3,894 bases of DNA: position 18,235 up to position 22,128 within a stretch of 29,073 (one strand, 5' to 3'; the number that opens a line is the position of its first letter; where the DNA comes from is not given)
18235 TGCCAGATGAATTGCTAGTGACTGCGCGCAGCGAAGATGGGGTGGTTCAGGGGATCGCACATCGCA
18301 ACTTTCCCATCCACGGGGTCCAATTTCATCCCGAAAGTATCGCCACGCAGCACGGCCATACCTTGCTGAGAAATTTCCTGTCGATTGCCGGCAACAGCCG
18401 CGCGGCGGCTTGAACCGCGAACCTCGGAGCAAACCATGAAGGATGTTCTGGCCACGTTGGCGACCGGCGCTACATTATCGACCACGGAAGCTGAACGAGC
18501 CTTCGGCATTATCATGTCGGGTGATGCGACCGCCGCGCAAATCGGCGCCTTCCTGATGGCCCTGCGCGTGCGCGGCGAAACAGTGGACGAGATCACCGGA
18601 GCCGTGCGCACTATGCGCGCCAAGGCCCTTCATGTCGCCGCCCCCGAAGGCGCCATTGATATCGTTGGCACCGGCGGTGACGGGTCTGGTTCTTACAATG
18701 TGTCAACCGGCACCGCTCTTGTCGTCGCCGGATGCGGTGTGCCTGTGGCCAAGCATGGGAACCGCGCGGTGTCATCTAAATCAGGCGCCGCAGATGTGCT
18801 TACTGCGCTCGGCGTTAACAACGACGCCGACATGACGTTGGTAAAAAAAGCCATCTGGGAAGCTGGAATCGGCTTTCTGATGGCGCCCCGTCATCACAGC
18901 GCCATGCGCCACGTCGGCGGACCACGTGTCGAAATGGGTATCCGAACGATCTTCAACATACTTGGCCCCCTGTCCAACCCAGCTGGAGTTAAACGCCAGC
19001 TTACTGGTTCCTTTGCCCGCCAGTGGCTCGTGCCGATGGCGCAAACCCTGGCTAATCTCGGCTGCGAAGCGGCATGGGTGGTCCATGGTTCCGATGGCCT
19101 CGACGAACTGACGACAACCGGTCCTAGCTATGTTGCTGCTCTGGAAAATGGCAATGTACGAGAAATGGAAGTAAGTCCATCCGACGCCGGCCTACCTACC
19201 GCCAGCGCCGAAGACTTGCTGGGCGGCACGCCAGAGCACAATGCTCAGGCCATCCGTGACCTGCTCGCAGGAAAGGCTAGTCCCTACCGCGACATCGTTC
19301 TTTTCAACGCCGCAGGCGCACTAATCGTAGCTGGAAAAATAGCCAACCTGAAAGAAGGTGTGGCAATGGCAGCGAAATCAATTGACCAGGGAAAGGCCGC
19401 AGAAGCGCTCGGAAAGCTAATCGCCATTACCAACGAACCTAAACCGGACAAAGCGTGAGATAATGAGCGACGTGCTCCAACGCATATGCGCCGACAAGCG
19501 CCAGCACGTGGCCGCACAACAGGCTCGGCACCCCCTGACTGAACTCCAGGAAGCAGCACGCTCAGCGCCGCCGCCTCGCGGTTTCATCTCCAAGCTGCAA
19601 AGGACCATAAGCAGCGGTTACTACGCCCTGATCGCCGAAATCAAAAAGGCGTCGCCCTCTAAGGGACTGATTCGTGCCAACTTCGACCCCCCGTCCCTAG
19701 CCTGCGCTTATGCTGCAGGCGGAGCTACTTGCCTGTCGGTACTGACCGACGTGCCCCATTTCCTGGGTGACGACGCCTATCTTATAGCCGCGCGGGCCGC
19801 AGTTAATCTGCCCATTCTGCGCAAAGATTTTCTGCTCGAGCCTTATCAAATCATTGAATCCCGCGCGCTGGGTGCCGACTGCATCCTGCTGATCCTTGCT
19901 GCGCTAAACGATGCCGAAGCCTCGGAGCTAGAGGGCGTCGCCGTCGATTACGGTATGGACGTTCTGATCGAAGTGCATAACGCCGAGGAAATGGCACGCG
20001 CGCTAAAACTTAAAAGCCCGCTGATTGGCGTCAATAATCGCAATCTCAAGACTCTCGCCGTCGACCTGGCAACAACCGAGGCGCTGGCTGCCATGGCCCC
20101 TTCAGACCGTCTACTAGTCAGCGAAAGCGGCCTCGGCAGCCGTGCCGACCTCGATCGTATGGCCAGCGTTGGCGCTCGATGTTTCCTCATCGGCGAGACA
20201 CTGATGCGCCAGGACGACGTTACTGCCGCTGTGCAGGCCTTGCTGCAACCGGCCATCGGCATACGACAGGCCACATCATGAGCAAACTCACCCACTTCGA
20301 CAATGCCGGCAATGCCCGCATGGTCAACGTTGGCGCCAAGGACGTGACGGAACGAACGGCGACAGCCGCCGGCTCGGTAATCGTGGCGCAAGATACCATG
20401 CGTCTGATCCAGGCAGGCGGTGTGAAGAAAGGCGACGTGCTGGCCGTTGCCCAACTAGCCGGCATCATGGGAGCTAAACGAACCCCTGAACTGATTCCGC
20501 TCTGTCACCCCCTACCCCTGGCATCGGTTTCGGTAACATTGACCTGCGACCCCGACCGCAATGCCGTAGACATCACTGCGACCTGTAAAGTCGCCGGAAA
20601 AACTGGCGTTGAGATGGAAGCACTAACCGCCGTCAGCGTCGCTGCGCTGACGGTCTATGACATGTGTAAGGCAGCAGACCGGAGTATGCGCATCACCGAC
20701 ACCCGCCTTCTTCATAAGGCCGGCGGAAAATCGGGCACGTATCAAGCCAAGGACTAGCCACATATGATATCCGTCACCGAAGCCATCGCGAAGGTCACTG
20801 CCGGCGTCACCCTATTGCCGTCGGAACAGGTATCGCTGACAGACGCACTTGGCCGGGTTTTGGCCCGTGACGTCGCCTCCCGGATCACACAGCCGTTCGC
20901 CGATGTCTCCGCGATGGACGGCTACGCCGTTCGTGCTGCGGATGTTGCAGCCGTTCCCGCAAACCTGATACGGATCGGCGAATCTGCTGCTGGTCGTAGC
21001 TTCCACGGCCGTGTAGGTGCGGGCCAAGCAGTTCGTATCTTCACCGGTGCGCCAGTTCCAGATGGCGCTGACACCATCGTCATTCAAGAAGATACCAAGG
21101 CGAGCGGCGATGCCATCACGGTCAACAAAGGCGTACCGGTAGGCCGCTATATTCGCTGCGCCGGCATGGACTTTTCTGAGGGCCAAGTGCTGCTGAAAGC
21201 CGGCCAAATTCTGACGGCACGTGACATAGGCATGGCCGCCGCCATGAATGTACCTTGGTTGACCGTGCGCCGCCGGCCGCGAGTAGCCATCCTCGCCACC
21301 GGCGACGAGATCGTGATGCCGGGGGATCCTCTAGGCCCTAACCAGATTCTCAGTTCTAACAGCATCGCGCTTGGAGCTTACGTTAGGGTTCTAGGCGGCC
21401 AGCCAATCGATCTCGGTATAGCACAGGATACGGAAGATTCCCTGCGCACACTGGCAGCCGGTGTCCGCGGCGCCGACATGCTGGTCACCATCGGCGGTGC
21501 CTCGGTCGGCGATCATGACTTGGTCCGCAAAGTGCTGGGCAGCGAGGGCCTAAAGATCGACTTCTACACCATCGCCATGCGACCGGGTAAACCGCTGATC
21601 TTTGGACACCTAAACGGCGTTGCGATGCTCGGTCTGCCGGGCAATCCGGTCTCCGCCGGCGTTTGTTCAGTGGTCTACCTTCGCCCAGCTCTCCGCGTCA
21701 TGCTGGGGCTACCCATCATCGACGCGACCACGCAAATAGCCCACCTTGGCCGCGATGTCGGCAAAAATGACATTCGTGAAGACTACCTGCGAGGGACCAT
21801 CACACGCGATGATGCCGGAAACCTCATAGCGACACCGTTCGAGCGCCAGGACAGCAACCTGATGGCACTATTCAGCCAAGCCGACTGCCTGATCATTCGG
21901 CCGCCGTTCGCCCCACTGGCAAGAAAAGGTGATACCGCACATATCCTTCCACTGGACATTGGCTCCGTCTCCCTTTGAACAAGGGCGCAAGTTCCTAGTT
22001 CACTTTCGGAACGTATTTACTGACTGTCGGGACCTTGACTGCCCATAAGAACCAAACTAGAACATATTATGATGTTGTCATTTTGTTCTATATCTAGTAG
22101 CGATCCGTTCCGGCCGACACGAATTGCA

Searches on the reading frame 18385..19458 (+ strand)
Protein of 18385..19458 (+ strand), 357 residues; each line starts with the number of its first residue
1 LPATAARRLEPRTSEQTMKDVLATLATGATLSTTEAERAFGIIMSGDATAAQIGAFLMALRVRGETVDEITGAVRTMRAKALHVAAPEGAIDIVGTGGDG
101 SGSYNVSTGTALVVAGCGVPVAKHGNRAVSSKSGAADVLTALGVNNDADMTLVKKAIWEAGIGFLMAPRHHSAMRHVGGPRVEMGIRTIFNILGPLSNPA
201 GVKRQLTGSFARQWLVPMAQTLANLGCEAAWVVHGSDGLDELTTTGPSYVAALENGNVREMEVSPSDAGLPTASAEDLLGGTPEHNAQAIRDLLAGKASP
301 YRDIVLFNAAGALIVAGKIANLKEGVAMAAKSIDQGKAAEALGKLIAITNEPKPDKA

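Call 58: search_protein_families(library=pfam, proteins=[window:18385-19458:+], max_evalue=0.00001)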
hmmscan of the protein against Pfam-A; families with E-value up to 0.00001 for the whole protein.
window:18385-19458:+ (357 aa): 2 families
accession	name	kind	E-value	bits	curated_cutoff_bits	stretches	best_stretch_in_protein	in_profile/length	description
PF00591.27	Glycos_transf_3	-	3.1e-85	286.3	27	1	90-339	4-253/253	Glycosyl transferase family, a/b domain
PF02885.22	Glycos_trans_3N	-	1.1e-23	83.2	26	1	19-81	1-63/63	Glycosyl transferase family, helical bundle domain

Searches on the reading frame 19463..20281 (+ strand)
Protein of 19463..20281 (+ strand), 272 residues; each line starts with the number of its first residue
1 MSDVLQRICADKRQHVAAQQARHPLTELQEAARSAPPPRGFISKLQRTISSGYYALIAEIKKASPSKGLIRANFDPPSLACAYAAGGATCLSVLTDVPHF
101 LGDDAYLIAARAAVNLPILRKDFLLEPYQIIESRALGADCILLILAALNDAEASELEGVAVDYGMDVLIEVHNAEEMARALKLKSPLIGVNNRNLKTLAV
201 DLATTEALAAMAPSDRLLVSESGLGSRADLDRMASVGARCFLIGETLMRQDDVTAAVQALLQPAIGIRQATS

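Call 58: search_protein_families(library=pfam, proteins=[window:19463-20281:+], max_evalue=0.00001)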
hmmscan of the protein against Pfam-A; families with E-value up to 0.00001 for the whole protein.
window:19463-20281:+ (272 aa): 1 family
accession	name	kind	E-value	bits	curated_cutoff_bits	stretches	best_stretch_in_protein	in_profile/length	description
PF00218.27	IGPS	-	3.8e-93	311.8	27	1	5-260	1-254/254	Indole-3-glycerol phosphate synthase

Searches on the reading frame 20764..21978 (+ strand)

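Call 58: search_protein_families(library=pfam, proteins=[window:20764-21978:+], max_evalue=0.00001)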
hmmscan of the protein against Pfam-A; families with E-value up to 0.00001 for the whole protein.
window:20764-21978:+ (404 aa): 3 families
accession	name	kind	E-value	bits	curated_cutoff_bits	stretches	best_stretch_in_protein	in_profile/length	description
PF03453.22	MoeA_N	-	1.2e-42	145.8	30.8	1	2-161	1-159/160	MoeA N-terminal region (domain I and II)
PF00994.29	MoCF_biosynth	-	4.4e-21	75.5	26.6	1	175-311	1-143/144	Probable molybdopterin binding domain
PF03454.20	MoeA_C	-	8.5e-10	39.2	22.1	1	327-397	3-72/72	MoeA C-terminal region (domain IV)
